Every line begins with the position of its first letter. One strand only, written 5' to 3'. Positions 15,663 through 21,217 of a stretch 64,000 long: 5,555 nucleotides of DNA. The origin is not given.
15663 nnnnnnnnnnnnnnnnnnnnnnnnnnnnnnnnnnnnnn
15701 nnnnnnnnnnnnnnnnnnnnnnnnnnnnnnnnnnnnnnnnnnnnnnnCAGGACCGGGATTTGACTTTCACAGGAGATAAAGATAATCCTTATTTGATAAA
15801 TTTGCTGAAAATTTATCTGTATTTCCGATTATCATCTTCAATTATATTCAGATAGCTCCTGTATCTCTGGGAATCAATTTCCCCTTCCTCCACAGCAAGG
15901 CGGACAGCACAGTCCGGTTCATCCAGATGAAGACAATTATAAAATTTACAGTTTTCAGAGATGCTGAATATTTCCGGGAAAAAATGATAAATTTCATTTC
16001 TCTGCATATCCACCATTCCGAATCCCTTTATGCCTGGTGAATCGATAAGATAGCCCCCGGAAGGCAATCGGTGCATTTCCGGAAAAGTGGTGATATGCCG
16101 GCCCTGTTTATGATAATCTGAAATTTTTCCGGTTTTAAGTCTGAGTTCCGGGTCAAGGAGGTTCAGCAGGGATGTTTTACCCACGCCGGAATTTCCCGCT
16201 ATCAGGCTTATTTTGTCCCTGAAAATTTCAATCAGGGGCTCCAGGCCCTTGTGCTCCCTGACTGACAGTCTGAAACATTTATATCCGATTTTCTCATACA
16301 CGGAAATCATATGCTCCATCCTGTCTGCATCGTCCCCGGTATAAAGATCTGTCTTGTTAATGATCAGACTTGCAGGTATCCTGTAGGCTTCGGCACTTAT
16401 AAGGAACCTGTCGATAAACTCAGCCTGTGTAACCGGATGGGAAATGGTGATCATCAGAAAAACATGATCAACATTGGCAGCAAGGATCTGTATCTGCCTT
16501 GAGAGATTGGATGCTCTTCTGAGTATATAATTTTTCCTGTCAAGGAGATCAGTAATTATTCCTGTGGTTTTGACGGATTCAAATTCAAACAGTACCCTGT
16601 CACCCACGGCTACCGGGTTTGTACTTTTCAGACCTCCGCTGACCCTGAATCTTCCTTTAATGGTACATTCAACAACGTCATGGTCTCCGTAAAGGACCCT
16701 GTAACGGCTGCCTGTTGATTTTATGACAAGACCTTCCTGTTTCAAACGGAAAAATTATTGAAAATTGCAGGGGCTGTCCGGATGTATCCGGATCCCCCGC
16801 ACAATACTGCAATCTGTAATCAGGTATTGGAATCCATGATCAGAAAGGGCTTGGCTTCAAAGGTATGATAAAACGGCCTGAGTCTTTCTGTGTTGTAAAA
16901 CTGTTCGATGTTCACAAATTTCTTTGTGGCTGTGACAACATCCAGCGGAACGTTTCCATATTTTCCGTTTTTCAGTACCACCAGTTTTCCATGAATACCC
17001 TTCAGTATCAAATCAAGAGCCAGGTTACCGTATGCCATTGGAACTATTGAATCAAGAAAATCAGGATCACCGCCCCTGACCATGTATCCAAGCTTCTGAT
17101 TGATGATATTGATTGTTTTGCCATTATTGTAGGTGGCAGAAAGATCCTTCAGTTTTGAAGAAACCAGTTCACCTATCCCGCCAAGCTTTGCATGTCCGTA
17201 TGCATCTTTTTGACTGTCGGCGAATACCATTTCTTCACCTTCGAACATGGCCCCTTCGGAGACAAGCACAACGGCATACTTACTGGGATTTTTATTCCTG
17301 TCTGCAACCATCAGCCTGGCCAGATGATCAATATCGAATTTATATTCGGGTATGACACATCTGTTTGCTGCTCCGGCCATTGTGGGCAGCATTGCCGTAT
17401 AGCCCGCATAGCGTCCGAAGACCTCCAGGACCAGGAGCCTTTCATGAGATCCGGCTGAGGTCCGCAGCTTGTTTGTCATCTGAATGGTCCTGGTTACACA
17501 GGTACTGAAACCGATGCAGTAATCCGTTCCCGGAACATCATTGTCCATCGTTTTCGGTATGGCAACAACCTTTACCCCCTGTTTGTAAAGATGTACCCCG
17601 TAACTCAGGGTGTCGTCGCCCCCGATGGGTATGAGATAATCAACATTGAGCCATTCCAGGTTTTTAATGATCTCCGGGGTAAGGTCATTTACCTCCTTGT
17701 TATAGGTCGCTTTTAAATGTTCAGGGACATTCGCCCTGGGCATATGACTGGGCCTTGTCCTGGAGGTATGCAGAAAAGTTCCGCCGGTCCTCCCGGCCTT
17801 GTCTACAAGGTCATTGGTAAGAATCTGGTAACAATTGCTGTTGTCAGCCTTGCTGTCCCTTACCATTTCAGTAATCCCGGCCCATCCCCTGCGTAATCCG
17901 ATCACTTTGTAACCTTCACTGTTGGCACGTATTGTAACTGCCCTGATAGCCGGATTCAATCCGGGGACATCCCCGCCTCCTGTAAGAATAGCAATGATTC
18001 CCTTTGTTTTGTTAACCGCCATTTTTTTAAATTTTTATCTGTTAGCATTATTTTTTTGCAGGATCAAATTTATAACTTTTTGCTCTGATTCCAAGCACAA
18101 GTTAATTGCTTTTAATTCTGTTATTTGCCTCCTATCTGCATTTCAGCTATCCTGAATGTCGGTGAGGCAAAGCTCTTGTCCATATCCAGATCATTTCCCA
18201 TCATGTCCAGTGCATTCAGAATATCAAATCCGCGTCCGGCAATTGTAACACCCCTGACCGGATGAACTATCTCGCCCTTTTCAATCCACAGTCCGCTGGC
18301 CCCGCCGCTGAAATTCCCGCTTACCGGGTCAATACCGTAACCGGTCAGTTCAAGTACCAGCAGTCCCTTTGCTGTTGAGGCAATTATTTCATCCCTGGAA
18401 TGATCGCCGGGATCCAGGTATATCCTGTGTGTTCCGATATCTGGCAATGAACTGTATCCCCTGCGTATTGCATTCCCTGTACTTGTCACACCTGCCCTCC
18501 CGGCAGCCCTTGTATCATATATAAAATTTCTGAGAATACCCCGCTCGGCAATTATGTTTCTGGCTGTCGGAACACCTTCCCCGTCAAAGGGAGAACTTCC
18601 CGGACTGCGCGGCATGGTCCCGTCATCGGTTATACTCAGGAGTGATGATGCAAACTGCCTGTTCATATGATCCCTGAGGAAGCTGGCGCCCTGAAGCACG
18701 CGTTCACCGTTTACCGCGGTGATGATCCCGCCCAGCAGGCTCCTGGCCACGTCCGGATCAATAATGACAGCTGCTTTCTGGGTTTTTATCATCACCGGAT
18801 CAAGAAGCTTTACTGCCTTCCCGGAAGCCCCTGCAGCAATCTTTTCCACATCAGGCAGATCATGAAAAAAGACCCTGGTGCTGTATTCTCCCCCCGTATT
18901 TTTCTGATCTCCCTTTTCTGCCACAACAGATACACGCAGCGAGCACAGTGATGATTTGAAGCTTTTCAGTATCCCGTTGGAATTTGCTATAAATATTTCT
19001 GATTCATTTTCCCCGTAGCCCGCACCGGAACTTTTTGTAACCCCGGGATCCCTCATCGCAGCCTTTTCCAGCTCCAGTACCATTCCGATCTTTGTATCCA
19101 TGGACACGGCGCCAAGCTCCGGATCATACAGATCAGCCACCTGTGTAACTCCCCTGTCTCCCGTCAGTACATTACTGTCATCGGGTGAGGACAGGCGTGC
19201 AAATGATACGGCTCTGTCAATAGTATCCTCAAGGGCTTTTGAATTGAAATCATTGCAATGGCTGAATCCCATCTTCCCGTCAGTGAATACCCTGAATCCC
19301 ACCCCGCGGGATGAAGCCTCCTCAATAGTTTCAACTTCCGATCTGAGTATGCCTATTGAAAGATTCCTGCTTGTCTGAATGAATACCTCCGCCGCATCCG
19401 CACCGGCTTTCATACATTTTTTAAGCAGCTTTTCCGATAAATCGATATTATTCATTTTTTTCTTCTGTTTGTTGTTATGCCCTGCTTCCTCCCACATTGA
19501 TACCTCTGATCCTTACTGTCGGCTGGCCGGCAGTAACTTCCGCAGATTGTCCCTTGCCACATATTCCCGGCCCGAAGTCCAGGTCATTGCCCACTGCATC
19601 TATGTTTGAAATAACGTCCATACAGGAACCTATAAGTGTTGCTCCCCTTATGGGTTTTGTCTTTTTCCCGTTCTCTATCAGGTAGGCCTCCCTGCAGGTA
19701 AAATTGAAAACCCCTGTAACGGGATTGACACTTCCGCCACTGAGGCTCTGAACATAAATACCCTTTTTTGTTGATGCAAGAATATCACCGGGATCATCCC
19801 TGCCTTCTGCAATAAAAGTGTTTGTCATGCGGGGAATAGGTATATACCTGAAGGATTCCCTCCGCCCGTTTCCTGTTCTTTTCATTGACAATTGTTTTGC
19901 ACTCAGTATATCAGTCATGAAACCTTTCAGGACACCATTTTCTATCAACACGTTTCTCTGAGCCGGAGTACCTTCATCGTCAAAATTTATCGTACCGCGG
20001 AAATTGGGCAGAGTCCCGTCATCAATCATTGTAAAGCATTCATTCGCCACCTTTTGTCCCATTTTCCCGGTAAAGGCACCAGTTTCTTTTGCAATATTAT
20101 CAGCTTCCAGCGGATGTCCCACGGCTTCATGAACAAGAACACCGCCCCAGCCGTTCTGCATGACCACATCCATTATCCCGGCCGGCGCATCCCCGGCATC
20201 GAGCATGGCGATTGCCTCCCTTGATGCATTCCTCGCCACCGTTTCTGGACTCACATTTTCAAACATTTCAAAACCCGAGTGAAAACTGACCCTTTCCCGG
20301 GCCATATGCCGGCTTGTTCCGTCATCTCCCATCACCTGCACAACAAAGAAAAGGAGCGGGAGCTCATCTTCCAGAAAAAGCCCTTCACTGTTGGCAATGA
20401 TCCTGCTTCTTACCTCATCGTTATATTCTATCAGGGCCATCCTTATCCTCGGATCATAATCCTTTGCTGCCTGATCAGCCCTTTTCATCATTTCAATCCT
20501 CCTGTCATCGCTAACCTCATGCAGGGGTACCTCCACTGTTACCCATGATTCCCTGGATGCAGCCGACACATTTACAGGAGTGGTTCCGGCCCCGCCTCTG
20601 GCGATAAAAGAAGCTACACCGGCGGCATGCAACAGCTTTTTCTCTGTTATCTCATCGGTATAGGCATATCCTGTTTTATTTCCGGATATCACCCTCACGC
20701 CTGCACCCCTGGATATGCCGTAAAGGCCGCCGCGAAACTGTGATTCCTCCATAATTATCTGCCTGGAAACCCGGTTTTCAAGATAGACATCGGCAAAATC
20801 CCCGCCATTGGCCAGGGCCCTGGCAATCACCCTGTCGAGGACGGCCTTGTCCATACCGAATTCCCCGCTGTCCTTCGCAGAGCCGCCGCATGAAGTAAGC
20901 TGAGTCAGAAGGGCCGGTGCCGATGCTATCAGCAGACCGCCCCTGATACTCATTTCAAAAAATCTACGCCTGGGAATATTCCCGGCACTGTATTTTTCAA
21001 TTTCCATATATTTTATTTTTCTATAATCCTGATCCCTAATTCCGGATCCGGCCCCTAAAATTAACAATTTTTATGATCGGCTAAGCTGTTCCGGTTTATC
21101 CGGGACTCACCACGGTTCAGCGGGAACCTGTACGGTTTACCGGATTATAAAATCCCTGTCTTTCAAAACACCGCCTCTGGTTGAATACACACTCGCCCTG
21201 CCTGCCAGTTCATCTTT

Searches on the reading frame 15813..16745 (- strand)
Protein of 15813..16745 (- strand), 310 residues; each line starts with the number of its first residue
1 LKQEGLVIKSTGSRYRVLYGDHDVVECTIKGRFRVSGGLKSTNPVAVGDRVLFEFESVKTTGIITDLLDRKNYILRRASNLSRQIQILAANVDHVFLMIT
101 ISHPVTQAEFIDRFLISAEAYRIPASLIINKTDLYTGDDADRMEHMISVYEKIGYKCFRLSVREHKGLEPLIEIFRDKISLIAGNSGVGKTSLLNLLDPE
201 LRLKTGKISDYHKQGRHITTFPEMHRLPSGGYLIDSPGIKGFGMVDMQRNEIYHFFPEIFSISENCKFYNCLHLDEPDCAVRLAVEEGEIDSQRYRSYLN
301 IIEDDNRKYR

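Call 74: search_protein_families(library=pfam, max_evalue=0.000001, proteins=[window:15813-16745:-])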
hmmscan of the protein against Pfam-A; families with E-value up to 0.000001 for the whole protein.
window:15813-16745:- (310 aa): 2 families
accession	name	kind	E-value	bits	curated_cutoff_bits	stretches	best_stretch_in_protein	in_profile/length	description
PF03193.22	RsgA_GTPase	-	1.6e-49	168.5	30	1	68-244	2-173/174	RsgA GTPase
PF16745.11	RsgA_N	-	1e-10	41.6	27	1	4-63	1-53/54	RsgA N-terminal domain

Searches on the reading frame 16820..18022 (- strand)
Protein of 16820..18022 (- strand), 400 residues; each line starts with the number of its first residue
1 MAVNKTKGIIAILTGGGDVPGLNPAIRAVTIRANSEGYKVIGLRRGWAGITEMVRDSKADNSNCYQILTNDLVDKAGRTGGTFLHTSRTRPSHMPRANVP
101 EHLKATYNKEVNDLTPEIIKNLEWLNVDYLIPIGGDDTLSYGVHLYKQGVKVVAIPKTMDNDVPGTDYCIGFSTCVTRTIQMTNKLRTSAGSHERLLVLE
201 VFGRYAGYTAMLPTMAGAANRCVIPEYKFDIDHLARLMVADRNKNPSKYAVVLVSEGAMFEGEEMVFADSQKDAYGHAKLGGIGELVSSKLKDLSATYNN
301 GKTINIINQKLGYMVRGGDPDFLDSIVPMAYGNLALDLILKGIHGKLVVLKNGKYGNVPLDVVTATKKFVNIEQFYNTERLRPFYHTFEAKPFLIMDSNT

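Call 75: search_protein_families(library=pfam, max_evalue=0.000001, proteins=[window:16820-18022:-])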
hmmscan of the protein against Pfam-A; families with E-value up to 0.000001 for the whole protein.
window:16820-18022:- (400 aa): 1 family
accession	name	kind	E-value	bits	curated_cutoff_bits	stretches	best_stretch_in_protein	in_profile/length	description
PF00365.25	PFK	-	1.4e-66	225.1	30.9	1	10-338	2-276/277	Phosphofructokinase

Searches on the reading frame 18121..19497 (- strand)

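Call 75: search_protein_families(library=pfam, max_evalue=0.000001, proteins=[window:18121-19497:-])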
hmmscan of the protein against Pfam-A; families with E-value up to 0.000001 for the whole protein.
window:18121-19497:- (458 aa): 3 families
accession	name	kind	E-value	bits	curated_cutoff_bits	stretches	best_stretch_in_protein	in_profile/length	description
PF19289.4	PmbA_TldD_3rd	-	5.4e-73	245.2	22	1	239-457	1-220/220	PmbA/TldA metallopeptidase C-terminal domain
PF01523.21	PmbA_TldD_1st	-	9.9e-17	61.3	20.9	1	36-98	1-63/65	PmbA/TldA metallopeptidase domain 1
PF19290.4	PmbA_TldD_2nd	-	9.2e-16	58.7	20.9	1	128-232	3-109/109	PmbA/TldA metallopeptidase central domain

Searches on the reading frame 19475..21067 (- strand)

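Call 75: search_protein_families(library=pfam, max_evalue=0.000001, proteins=[window:19475-21067:-])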
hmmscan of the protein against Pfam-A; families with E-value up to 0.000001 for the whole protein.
window:19475-21067:- (530 aa): 3 families
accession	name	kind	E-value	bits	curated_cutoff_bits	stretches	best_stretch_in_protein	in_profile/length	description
PF19289.4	PmbA_TldD_3rd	-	2.3e-71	239.9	22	1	297-527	2-220/220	PmbA/TldA metallopeptidase C-terminal domain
PF19290.4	PmbA_TldD_2nd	-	3.8e-18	66.4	20.9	1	181-289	2-109/109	PmbA/TldA metallopeptidase central domain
PF01523.21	PmbA_TldD_1st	-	1.3e-11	44.9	20.9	1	92-152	1-61/65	PmbA/TldA metallopeptidase domain 1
